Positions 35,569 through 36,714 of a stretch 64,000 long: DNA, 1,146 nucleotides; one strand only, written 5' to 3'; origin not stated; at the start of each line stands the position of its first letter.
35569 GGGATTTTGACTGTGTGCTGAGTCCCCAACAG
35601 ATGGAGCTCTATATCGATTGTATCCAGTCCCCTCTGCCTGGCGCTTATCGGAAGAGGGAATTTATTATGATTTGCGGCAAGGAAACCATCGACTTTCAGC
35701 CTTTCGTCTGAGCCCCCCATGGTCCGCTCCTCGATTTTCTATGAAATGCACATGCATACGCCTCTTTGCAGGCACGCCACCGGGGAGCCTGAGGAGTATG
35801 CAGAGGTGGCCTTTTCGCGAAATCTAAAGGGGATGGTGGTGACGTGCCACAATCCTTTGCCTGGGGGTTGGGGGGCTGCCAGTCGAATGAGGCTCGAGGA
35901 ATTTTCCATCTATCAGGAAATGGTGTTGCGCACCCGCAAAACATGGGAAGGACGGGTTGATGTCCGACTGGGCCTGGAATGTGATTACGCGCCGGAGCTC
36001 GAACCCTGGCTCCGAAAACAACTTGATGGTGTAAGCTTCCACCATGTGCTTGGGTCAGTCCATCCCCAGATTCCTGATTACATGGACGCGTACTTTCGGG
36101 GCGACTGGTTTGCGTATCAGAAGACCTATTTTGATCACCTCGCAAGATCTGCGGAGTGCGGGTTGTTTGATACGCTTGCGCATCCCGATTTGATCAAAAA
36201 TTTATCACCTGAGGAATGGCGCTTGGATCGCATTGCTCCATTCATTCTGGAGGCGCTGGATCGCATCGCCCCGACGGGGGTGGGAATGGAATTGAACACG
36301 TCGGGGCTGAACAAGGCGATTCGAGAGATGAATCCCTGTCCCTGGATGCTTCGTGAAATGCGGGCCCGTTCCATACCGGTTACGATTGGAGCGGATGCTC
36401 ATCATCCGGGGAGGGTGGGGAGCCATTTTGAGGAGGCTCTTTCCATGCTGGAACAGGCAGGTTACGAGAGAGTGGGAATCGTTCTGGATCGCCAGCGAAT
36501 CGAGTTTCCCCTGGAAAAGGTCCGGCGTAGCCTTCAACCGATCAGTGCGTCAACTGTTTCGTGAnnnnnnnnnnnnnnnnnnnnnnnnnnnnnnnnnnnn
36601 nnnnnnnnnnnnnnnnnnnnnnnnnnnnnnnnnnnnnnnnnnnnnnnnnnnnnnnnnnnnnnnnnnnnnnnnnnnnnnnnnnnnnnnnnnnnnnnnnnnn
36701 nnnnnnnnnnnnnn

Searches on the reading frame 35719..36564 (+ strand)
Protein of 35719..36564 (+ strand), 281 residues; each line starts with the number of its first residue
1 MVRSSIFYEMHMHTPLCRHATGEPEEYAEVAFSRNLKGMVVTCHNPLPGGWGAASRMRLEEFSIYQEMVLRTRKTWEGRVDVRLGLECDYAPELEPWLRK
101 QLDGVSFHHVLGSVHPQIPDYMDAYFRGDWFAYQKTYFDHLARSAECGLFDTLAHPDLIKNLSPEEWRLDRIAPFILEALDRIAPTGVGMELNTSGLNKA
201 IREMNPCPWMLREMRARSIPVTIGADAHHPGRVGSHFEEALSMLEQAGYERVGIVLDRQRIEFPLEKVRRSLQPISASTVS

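Call 9: search_protein_families(library=pfam, proteins=[window:35719-36564:+])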
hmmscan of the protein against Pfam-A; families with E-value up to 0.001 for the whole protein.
window:35719-36564:+ (281 aa): 1 family
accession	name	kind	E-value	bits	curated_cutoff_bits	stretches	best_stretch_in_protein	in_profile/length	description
PF02811.25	PHP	-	6.4e-17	62.8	26.4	1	10-195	2-164/164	PHP domain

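Call 10: search_protein_families(library=ncbifam, proteins=[window:35719-36564:+])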
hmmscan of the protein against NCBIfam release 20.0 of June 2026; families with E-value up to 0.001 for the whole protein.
window:35719-36564:+ (281 aa): 7 families
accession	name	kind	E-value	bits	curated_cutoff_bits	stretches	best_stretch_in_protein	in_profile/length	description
NF005596.0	PRK07328.1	subfamily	1.4e-59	201.7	202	1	8-265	4-268/269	histidinol-phosphatase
TIGR01856.1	hisJ_fam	subfamily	7.4e-33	114.3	90.2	1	9-241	2-251/252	histidinol-phosphatase HisJ family protein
NF005996.1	PRK08123.1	equivalog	1.4e-23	83.5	133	1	11-239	4-260/262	histidinol-phosphatase HisJ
NF005235.0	PRK06740.1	equivalog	3.5e-21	76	442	1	59-268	118-334/335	histidinol phosphate phosphatase domain-containing protein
NF004086.0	PRK05588.1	equivalog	8.3e-11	42.4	321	1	9-249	3-241/255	histidinol phosphate phosphatase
NF005597.0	PRK07329.1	equivalog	2.9e-07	30.3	303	1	7-260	3-253/257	hypothetical protein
NF006702.0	PRK09248.1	domain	4.3e-07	29.7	264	0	186-255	152-221/246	PHP domain-containing protein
